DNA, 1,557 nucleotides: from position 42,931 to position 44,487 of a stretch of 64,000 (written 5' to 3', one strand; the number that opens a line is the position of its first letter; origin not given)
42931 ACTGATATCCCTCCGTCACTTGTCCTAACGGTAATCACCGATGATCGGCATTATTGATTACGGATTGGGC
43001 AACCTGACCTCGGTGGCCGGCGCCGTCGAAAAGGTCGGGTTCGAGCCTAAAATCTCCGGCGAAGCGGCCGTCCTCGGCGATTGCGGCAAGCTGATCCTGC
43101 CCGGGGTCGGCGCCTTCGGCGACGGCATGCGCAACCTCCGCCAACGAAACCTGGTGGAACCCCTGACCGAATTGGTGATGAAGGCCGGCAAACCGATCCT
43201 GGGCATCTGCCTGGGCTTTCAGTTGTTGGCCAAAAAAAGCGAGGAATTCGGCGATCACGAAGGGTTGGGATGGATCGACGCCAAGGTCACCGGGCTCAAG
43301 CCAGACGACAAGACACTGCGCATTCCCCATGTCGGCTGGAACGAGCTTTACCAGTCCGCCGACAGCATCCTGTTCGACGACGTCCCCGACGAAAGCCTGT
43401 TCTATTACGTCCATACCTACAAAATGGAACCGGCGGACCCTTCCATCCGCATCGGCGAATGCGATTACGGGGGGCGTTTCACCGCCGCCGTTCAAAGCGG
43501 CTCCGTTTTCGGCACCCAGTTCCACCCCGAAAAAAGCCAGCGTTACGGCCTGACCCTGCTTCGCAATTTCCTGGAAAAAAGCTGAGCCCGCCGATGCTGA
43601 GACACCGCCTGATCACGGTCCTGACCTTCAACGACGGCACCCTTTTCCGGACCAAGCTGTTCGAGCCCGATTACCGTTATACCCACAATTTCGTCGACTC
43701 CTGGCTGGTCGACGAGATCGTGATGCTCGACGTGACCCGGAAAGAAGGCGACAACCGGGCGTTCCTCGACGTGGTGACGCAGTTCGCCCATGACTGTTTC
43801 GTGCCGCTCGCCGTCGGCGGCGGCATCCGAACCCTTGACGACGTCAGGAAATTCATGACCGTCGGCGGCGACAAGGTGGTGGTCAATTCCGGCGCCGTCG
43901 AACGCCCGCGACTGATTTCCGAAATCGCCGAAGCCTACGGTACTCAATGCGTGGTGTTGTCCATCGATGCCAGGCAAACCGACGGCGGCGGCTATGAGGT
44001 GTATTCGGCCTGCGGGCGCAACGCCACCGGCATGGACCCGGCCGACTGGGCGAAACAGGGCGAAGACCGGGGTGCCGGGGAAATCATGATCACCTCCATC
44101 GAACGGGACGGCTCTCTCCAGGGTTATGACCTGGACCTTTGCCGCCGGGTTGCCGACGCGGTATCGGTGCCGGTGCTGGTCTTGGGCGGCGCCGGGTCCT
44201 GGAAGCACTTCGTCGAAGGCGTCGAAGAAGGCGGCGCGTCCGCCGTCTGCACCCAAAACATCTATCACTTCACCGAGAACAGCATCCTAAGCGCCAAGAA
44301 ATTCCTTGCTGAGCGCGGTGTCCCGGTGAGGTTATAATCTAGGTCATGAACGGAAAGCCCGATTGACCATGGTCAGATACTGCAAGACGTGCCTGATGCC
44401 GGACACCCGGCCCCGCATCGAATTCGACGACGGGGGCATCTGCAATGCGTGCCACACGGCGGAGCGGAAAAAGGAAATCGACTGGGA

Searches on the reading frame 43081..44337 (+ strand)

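Call 19: search_protein_families(library=pfam, proteins=[window:43081-44337:+], max_evalue=0.0001)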
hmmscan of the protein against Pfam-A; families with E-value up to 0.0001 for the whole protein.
window:43081-44337:+ (418 aa): 1 family
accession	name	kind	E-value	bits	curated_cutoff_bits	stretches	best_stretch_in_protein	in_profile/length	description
PF00977.27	His_biosynth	-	3.9e-49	167.6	23.6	1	206-395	39-223/228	Histidine biosynthesis protein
